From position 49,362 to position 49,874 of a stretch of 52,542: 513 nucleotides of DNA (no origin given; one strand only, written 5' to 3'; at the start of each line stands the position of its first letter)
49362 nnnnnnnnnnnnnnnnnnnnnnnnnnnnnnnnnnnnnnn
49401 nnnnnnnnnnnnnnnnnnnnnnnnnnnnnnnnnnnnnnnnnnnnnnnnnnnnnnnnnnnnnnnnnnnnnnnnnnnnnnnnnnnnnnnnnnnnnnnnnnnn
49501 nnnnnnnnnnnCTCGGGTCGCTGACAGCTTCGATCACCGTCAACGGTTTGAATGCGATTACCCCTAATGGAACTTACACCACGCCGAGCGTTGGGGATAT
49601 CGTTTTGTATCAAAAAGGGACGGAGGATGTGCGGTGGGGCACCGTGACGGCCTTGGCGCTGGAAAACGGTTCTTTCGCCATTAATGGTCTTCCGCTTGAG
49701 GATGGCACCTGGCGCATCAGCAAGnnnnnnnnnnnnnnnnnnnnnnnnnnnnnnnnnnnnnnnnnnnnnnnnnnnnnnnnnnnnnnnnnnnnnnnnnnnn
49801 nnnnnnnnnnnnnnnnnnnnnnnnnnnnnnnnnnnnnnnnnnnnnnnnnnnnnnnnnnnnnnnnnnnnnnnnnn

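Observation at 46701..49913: Nested repeat: three ~270-aa A-B-B-C tetrads built from one ~40-60 aa 'GD-hydrophobic ... W-x-hydrophobic-V-T' unit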

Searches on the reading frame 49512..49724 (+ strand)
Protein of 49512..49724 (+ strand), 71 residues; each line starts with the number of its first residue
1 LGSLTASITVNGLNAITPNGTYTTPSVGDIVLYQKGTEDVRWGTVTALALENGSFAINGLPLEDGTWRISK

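Call 61: find_homologous_proteins(query=A4, max_evalue=0.001)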
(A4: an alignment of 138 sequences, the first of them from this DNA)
Query A4 (138 sequences) (71 aa, profile of the alignment): 1 proteins with E <= 0.001 among 1026 candidates.
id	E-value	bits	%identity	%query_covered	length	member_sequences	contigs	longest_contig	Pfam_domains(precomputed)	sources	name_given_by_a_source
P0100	2.3e-32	128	38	73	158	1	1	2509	-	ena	-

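Call 80: search_protein_families(library=pfam, alignment_id=A4, max_evalue=1)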
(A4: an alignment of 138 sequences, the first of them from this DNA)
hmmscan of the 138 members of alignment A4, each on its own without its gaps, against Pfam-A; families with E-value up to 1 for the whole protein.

A. member 1, seq(71 aa): 0 families

B. families by the number of members that match (of 138 scanned): 31 families (the first 25 are shown)
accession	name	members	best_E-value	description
PF09394.16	Inhibitor_I42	3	0.048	Chagasin family peptidase inhibitor I42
PF09866.14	DUF2093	2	0.085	Uncharacterized protein conserved in bacteria (DUF2093)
PF06940.17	DUF1287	2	0.19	Domain of unknown function (DUF1287)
PF18277.6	AbrB_C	1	0.0056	AbrB C-terminal domain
PF16967.11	TcfC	1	0.0062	E-set like domain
PF03990.20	DUF348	1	0.007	G5-linked-Ubiquitin-like domain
PF03018.19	Dirigent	1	0.024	Dirigent-like protein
PF23705.1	RxLR_effector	1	0.045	RxLR effector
PF16450.11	Prot_ATP_ID_OB_C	1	0.05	Proteasomal ATPase OB C-terminal domain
PF19199.5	Phage_coatGP8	1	0.05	Phage major coat protein, Gp8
PF14824.11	Sirohm_synth_M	1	0.06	Sirohaem biosynthesis protein central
PF05611.16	DUF780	1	0.068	Caenorhabditis elegans protein of unknown function (DUF780)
PF24253.1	DUF7454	1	0.073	Domain of unknown function (DUF7454)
PF22200.2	ExsA_N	1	0.077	ExsA N-terminal regulatory domain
PF16928.10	Inj_translocase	1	0.095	DNA/protein translocase of phage P22 injectosome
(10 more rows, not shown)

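Call 81: search_solved_structures(query=A4, max_evalue=10)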
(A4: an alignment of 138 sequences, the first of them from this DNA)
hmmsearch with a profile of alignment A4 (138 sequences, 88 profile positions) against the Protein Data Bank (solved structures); distinct sequences matched with E-value up to 10: 7.
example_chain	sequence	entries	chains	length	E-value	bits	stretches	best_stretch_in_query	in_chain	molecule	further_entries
1bb9_A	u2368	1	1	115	0.061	16.4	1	20-55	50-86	AMPHIPHYSIN 2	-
1muz_A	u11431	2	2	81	0.075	16.1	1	21-55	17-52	Myc box dependent interacting protein 1 | Myc box-dependent-interacting protein 1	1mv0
5i22_A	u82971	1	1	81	0.075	16.1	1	21-55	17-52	Myc box-dependent-interacting protein 1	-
1mv3_A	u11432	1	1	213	0.22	14.6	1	21-55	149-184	Myc box dependent interacting protein 1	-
7c5x_A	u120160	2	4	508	0.61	13.2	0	27-54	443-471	iota-carbonic anhydrase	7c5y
2aan_A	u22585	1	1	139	0.98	12.5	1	26-76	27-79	auracyanin A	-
2yy5_A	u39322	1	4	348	1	12.4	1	18-44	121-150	Tryptophanyl-tRNA synthetase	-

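Call 82: search_solved_structures(query=A4, max_evalue=0.1, show_alignments=2)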
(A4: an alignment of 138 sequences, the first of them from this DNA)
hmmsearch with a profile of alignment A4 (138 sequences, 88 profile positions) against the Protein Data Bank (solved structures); distinct sequences matched with E-value up to 0.1: 3.
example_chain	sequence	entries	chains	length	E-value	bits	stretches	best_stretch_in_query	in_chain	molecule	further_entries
1bb9_A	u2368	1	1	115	0.061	16.4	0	20-55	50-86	AMPHIPHYSIN 2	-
1muz_A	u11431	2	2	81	0.075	16.1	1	21-55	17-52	Myc box dependent interacting protein 1 | Myc box-dependent-interacting protein 1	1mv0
5i22_A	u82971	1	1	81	0.075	16.1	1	21-55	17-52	Myc box-dependent-interacting protein 1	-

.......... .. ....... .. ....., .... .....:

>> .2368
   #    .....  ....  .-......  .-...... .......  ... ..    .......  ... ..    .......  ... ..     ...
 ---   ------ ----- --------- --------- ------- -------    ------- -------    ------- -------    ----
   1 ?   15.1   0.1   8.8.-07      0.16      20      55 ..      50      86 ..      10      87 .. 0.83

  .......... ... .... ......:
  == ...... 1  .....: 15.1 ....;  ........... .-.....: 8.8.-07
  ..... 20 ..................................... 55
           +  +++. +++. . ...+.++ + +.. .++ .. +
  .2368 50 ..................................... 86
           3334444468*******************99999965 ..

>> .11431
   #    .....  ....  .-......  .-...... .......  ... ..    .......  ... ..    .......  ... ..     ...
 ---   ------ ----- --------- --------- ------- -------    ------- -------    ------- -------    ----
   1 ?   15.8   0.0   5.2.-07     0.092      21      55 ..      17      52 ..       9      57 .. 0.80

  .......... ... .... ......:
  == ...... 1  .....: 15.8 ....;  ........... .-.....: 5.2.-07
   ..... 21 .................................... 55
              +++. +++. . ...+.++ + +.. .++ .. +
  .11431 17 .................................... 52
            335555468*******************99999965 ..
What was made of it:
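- Closest known: SH3-like wall-binding repeats of Gram-positive surface proteins. Same: A GD-strand / loop / Trp-strand motif that aligns with a true SH3 domain (call 82).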
